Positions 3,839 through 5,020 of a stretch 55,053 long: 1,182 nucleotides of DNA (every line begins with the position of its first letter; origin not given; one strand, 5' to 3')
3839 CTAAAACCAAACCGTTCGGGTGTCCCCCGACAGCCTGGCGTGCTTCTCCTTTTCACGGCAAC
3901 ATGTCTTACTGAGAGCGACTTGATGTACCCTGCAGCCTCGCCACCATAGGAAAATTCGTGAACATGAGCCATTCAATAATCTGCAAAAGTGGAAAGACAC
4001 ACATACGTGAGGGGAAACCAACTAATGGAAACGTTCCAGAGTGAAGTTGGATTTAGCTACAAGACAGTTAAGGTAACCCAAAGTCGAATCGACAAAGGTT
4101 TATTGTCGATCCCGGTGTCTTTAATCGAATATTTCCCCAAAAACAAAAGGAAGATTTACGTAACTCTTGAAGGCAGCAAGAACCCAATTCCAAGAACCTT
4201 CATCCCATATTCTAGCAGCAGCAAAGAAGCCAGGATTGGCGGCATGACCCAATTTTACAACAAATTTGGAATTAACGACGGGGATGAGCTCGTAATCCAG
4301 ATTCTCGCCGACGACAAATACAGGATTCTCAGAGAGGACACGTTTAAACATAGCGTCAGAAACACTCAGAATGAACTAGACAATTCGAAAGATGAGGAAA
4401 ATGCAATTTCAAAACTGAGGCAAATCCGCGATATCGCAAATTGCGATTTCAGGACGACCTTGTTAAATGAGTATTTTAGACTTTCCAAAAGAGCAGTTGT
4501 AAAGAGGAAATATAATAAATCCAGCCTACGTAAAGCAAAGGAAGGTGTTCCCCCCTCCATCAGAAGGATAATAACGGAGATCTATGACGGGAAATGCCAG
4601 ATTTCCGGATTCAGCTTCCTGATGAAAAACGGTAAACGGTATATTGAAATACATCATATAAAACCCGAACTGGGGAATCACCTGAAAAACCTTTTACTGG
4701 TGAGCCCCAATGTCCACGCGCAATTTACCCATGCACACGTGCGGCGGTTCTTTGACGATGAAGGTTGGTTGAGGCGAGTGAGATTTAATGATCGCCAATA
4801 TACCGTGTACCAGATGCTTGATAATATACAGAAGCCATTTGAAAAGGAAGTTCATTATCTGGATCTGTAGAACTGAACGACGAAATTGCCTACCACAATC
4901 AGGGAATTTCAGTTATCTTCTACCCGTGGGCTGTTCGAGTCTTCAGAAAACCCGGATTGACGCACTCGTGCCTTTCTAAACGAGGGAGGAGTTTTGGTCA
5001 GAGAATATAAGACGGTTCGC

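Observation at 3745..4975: AT-rich insertion with a free-standing B3-like/HNH nuclease gene wedged between atpA and atpB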

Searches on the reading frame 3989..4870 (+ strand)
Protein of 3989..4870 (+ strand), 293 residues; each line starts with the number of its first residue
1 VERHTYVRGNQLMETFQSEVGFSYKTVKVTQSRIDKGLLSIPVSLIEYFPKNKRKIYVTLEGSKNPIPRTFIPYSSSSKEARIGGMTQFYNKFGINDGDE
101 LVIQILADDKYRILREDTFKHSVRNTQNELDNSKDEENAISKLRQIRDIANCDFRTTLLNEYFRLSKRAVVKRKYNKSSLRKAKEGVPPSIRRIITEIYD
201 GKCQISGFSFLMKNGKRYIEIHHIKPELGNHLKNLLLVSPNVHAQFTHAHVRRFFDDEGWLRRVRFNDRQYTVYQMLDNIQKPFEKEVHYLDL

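Call 3: search_protein_families(library=pfam, proteins=[window:3989-4870:+], max_evalue=1)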
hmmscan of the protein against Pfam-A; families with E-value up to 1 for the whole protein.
window:3989-4870:+ (293 aa): 4 families
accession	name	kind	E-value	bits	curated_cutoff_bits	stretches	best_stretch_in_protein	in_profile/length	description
PF13391.12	HNH_2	-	0.0056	16.9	21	1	203-249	1-61/66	HNH endonuclease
PF02362.26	B3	-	0.023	15.1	30.1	1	26-107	3-87/101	B3 DNA binding domain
PF08829.15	AlphaC_N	-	0.052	14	25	1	212-275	18-81/106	Alpha C protein N terminal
PF25328.1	PH_MADD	-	0.096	13.3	27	0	205-226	25-46/92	MADD C-terminal PH-like domain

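Call 5: search_protein_families(library=ncbifam, proteins=[window:3989-4870:+], max_evalue=1)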
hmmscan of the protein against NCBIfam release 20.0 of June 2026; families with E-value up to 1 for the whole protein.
window:3989-4870:+ (293 aa): 1 family
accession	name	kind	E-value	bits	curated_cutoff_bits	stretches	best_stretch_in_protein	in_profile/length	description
NF040563.1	guided_IscB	equivalog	0.012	14.8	175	1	191-266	183-255/314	RNA-guided endonuclease IscB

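Call 6: search_protein_families(library=padloc, proteins=[window:3989-4870:+], max_evalue=1)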
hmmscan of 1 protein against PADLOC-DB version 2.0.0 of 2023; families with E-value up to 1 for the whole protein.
window:3989-4870:+ (293 aa): 0 families

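Call 7: search_protein_families(library=phrogs, proteins=[window:3989-4870:+], max_evalue=1)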
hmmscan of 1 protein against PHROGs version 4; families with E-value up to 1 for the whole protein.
window:3989-4870:+ (293 aa): 5 families
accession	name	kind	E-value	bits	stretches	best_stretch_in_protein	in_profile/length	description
phrog_15103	-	unknown function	0.00059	20.4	1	177-248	180-256/280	-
phrog_740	-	DNA, RNA and nucleotide metabolism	0.00074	19.6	1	164-273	3-109/332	HNH endonuclease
phrog_10822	-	DNA, RNA and nucleotide metabolism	0.00098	19.8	1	191-248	91-149/245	HNH endonuclease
phrog_1271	-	DNA, RNA and nucleotide metabolism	0.028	14.8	1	187-249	253-318/361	HNH endonuclease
phrog_10764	-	unknown function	0.077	14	1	15-59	7-53/68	-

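Call 8: search_solved_structures(query=window:3989-4870:+, max_evalue=10, show_alignments=3)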
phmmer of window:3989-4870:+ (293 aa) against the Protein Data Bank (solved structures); distinct sequences matched with E-value up to 10: 2.
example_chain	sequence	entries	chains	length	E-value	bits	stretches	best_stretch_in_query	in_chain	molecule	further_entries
9q1h_A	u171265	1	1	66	0.92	12.2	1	25-64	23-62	Minibinder A7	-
9v95_A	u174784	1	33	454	1.6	11.4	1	86-139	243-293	Flagellin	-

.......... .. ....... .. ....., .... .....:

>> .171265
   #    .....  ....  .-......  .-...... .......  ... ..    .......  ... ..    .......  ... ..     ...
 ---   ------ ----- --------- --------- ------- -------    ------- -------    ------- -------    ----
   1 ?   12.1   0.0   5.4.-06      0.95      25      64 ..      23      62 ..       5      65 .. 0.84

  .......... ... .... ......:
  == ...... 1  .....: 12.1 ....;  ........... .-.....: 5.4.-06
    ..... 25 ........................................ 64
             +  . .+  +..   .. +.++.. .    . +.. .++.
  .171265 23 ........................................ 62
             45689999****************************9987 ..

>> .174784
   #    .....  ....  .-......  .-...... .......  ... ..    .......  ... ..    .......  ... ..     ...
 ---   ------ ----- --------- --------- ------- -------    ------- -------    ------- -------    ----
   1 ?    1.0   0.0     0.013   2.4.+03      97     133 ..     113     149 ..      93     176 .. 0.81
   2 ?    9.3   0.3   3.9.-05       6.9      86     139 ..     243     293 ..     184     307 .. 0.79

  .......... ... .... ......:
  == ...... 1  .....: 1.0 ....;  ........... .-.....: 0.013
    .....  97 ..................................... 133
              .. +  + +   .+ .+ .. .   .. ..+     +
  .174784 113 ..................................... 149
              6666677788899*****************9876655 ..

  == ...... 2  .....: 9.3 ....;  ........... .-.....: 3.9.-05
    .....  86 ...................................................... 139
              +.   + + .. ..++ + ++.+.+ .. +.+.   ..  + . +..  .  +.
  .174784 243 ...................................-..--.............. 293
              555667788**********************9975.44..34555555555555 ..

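Call 10: find_homologous_proteins(query=window:4025-4867:+, max_evalue=0.001)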
Query window:4025-4867:+ (281 aa): 282 proteins with E <= 0.001 among 771 candidates; the best 120 are listed.
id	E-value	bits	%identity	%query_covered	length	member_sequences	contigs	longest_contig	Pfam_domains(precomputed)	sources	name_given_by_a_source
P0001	7.8e-185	631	100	100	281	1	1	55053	-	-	-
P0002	2.8e-108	380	59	99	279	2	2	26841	-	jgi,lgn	-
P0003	5.1e-108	379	60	99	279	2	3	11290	-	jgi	jgi:hypothetical protein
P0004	1.8e-107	377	59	99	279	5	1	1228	-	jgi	jgi:hypothetical protein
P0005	3.2e-106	373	58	99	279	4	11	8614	-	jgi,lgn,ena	-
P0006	3.6e-106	373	59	99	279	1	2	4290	-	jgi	-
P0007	2.6e-104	367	58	99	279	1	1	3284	-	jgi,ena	-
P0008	1.8e-103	364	59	99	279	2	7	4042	-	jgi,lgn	-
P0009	5.2e-102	359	57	99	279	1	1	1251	-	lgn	-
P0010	1.0e-101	358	56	99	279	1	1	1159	-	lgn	-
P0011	1.6e-101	357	59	99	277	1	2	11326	-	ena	-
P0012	1.9e-101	357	56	99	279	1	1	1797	-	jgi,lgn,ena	-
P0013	2.0e-101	357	58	99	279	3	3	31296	-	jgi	jgi:hypothetical protein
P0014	2.2e-101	357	58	99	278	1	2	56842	-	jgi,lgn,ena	-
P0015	1.1e-100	355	59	99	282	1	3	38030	-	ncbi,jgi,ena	-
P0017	3.5e-100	353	58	99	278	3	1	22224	-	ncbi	ncbi:MAG: HNH endonuclease signature motif containing protein [Planctomycetota bacterium]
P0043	3.5e-97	343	57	99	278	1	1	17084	-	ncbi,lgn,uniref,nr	ncbi:MAG: HNH endonuclease [Deltaproteobacteria bacterium]|uniref:HNH endonuclease n=1 Tax=Candidatu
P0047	4.1e-97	343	54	99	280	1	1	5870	-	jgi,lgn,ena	jgi:predicted restriction endonuclease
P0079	5.3e-93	329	55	96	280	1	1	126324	-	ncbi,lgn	-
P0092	1.5e-87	312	53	98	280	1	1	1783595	-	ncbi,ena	-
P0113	1.0e-82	296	51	99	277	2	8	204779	-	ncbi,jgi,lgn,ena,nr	ncbi:MAG: HNH endonuclease [Bacteroidales bacterium]|jgi:hypothetical protein|nr:HNH endonuclease [B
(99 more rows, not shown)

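Call 12: find_encoding_contigs(protein=P0002, flank=6000, max_places=3)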
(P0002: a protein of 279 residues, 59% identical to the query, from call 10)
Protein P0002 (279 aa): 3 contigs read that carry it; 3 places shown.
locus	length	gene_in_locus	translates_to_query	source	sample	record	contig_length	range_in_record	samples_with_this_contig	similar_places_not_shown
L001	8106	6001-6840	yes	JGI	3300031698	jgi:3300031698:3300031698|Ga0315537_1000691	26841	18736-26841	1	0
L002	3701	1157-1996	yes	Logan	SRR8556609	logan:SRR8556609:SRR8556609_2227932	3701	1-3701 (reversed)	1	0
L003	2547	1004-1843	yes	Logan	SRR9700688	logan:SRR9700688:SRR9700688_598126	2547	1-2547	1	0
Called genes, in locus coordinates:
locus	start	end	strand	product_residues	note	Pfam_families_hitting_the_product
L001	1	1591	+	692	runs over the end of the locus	PF02092:tRNA_synt_2f, PF05746:DALR_1 (weak)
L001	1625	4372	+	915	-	PF01326:PPDK_N, PF00391:PEP-utilizers, PF02896:PEP-utilizers_C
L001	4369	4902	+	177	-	PF02677:QueH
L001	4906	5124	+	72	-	PF11146:DUF2905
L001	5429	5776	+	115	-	-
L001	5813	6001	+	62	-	-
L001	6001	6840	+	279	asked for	-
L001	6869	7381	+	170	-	PF01555:N6_N4_Mtase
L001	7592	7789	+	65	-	PF18506:RelB-like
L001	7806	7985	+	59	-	-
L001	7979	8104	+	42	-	?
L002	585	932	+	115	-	-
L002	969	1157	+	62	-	-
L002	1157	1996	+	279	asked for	-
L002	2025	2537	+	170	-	PF01555:N6_N4_Mtase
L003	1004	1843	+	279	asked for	-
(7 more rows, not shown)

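Call 13: find_encoding_contigs(protein=P0014, flank=6000, max_places=3)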
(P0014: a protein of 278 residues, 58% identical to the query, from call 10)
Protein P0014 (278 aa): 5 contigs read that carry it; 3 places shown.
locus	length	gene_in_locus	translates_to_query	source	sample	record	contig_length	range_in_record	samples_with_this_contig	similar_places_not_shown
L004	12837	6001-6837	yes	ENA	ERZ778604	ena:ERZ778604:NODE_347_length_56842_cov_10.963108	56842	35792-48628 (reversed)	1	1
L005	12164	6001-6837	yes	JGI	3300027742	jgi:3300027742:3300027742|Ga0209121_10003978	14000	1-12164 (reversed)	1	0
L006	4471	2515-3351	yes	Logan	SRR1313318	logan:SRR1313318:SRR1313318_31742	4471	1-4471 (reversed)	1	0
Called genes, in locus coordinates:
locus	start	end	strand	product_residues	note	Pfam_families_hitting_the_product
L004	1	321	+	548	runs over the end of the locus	PF05960:DUF885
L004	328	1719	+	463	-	-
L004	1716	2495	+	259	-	PF01209:Ubie_methyltran (weak), PF05175:MTS (weak), PF13489:Methyltransf_23, PF13847:Methyltransf_31, PF08241:Methyltransf_11, PF08242:Methyltransf_12 (weak), PF13649:Methyltransf_25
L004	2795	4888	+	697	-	PF03477:ATP-cone, PF13597:NRDD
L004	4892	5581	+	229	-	PF13353:Fer4_12, PF04055:Radical_SAM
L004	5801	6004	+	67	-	-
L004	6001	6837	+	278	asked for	-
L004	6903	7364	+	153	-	PF01555:N6_N4_Mtase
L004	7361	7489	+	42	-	-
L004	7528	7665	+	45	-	-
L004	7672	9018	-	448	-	PF00989:PAS, PF08448:PAS_4, PF13426:PAS_9, PF00158:Sigma54_activat, PF14532:Sigma54_activ_2, PF07728:AAA_5, PF25601:AAA_lid_14, PF02954:HTH_8, +2 more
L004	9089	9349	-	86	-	-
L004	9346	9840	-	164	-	PF01656:CbiA (weak), PF02492:cobW (weak), PF03205:MobB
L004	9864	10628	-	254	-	PF13938:DUF4213, PF04016:DUF364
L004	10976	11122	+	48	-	PF04277:OAD_gamma (weak)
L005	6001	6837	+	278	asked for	-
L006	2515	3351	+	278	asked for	-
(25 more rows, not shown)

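Call 14: find_encoding_contigs(protein=P0017, flank=6000, max_places=3)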
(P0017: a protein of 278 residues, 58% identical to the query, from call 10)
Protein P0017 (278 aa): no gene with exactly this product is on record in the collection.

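Call 15: find_encoding_contigs(protein=P0092, flank=5000, max_places=2)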
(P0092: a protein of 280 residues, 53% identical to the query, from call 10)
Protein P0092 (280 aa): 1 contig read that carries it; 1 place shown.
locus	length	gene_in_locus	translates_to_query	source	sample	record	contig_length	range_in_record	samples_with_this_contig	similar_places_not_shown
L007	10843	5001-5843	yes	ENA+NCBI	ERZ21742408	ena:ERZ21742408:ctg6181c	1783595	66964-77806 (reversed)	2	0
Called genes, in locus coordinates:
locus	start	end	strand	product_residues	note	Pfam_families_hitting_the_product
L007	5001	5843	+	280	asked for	-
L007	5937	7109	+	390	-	PF00899:ThiF, PF00581:Rhodanese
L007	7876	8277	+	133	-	PF01641:SelR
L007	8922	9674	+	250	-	PF02146:SIR2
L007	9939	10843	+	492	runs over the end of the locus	PF02511:Thy1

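Call 16: find_encoding_contigs(protein=P0113, flank=5000, max_places=2)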
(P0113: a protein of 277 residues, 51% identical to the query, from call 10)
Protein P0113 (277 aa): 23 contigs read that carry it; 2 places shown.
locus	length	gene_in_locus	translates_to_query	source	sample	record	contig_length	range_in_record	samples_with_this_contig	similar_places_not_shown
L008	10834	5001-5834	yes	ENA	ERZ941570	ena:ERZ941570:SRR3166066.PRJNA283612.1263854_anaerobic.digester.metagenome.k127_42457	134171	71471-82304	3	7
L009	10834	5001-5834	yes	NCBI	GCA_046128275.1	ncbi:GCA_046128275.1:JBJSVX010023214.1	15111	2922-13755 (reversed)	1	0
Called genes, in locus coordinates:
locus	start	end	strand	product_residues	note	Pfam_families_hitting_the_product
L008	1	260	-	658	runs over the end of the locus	PF03169:OPT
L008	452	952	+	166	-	PF00210:Ferritin, PF02915:Rubrerythrin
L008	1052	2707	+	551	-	PF07719:TPR_2 (faint), PF00515:TPR_1 (faint), PF13181:TPR_8 (faint), PF13371:TPR_9 (faint), PF13431:TPR_17 (faint), PF13432:TPR_16 (faint), PF13414:TPR_11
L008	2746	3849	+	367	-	PF01168:Ala_racemase_N, PF14031:D-ser_dehydrat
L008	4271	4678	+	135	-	-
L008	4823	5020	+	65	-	-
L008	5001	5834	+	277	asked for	-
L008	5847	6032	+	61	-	PF01555:N6_N4_Mtase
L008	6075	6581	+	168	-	PF01555:N6_N4_Mtase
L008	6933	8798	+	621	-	PF00027:cNMP_binding, PF00206:Lyase_1, PF10415:FumaraseC_C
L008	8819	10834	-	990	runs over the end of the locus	PF00072:Response_reg (faint), PF01326:PPDK_N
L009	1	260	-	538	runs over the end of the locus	?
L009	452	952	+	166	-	PF00210:Ferritin, PF02915:Rubrerythrin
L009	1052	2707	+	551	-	PF07719:TPR_2 (faint), PF00515:TPR_1 (faint), PF13181:TPR_8 (faint), PF13371:TPR_9 (faint), PF13431:TPR_17 (faint), PF13432:TPR_16 (faint), PF13414:TPR_11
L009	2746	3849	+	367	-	PF01168:Ala_racemase_N, PF14031:D-ser_dehydrat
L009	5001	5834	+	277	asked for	-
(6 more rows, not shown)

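Call 17: find_encoding_contigs(protein=P0079, flank=5000, max_places=2)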
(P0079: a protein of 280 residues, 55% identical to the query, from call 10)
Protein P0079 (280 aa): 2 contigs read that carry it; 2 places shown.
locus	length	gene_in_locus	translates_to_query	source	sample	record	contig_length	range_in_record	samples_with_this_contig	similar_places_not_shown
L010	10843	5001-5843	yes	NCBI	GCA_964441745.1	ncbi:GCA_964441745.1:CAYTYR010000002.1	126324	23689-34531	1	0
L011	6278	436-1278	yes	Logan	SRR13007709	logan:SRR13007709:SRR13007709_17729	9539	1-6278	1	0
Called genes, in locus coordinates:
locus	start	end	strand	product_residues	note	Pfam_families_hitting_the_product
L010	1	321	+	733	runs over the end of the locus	PF01564:Spermine_synth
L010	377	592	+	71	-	-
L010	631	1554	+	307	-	PF02729:OTCace_N, PF00185:OTCace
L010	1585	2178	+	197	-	PF04011:LemA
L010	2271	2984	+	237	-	PF04536:TPM_phosphatase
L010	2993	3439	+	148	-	PF04536:TPM_phosphatase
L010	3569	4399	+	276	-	PF02110:HK, PF01256:Carb_kinase (weak), PF08543:Phos_pyr_kin (faint)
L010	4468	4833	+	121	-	-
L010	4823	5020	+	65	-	-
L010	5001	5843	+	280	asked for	-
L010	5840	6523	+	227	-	PF01555:N6_N4_Mtase, PF13847:Methyltransf_31 (weak)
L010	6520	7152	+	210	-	PF02581:TMP-TENI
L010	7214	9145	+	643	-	PF02836:Glyco_hydro_2_C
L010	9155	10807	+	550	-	PF09925:DUF2157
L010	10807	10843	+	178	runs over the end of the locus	PF14345:GDYXXLXY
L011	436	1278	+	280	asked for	-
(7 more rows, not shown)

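Call 18: find_encoding_contigs(protein=P0015, flank=5000, max_places=2)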
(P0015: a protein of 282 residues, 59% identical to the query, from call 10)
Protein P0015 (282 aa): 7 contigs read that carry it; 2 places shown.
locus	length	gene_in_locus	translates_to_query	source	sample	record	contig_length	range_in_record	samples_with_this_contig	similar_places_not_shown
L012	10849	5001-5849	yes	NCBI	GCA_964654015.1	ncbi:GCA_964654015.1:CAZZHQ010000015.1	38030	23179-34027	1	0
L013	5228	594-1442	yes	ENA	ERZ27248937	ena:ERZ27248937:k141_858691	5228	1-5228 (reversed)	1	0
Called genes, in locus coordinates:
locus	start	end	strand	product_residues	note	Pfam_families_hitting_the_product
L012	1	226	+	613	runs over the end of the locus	PF13229:Beta_helix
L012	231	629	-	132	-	PF01850:PIN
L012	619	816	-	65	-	PF09957:VapB_antitoxin (weak)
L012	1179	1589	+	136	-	PF15723:MqsR_toxin (faint)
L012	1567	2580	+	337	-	PF15731:MqsA_antitoxin, PF01381:HTH_3 (weak), PF13274:SocA_Panacea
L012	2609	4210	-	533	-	PF02689:Herpes_Helicase (faint), PF05970:PIF1, PF13245:AAA_19, PF13604:AAA_30, PF13538:UvrD_C_2 (weak), PF13280:WYL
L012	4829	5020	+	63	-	-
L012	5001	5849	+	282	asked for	-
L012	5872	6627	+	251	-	PF01555:N6_N4_Mtase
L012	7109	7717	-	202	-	PF06445:GyrI-like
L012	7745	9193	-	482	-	PF00474:SSF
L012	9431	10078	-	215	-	PF00072:Response_reg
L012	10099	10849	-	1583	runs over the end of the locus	?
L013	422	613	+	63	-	-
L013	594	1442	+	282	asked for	-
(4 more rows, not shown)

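Call 27: find_related_loci(query=A1, collection=metagenome_contigs, flank=4000)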
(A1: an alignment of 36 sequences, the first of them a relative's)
Query A1 (281 aa) in metagenome_contigs; peptide patterns used: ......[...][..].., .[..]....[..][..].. (x = any residue, [..] = any of these).
266 stretches matched a pattern; 140 encode a relative of the query (tblastn E <= 1e-3); the best 80 are kept; 80 distinct loci.
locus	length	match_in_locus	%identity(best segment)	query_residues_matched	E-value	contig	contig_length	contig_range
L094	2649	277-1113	60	1-279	1e-121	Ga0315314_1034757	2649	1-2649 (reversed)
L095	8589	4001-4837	60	1-279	2e-115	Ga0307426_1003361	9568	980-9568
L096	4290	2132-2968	59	1-279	4e-116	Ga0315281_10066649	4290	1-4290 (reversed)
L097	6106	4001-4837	59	1-279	6e-115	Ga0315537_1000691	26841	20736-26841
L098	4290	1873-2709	59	1-279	2e-114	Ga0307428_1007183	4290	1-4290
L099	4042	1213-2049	59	1-279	6e-112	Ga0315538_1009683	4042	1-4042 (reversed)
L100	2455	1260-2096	58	1-279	9e-115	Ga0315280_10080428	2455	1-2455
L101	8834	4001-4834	58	1-278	1e-108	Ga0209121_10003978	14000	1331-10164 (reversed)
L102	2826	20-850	59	1-278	4e-111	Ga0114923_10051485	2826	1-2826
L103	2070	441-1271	59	1-278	1e-113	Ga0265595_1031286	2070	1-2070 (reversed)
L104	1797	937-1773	56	1-279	3e-114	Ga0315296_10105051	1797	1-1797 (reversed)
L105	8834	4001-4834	58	1-278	2e-107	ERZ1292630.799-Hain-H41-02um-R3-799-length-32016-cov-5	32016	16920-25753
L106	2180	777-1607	58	1-278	1e-112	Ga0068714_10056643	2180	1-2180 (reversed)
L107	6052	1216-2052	57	1-279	1e-106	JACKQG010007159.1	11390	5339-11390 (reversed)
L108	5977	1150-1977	58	1-278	4e-106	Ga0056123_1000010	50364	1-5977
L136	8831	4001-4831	50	1-278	6e-92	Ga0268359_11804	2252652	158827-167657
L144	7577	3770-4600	50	1-277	5e-88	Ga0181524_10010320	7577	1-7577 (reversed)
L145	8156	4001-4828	51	5-280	1e-87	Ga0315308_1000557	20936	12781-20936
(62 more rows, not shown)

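Call 31: search_protein_families(library=pfam, proteins=[L136:2945-3826:+, L136:3829-4017:+, L136:4856-5587:+, L136:4001-4831:+], max_evalue=1)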
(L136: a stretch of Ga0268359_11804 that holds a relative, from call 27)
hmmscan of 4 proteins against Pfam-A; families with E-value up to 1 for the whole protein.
L136:2945-3826:+ (294 aa): 1 family
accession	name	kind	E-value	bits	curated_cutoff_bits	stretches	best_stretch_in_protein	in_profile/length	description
PF18711.7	TxDE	-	0.088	13.4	25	1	102-143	7-44/55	Toxoflavin-degrading enzyme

L136:3829-4017:+ (63 aa): 2 families
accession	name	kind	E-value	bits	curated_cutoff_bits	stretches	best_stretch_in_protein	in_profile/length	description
PF22451.2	NirdL-like_HTH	-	0.055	13.5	27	1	30-50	23-43/47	Siroheme decarboxylase NirDL-like HTH domain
PF06212.17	GRIM-19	-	0.1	13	25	1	18-48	71-101/132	GRIM-19 protein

L136:4856-5587:+ (244 aa): 7 families
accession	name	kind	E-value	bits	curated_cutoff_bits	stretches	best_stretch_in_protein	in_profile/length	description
PF01555.25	N6_N4_Mtase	-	3.4e-47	161.7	26.7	1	9-222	1-220/221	DNA methylase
PF01170.24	UPF0020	-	0.001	19.3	22.3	1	160-202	4-47/197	RMKL-like, methyltransferase domain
PF13649.12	Methyltransf_25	-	0.0065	17.6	27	1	187-228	1-44/97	Methyltransferase domain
PF13847.12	Methyltransf_31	-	0.01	16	27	1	184-226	4-49/145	Methyltransferase domain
PF02086.21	MethyltransfD12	-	0.017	15.3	22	1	184-241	21-75/253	D12 class N6 adenine-specific DNA methyltransferase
PF08241.18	Methyltransf_11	-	0.12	13.4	21.2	0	33-55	72-94/95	Methyltransferase domain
PF09445.16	Methyltransf_15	-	0.19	11.8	22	1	186-234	3-51/165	RNA cap guanine-N2 methyltransferase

L136:4001-4831:+ (277 aa): 2 families
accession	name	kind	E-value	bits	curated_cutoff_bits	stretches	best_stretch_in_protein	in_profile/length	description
PF02362.26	B3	-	2.3e-06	27.9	30.1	1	13-101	2-94/101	B3 DNA binding domain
PF18149.6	Helicase_PWI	-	0.052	14.2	23.1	1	80-145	45-108/111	N-terminal helicase PWI domain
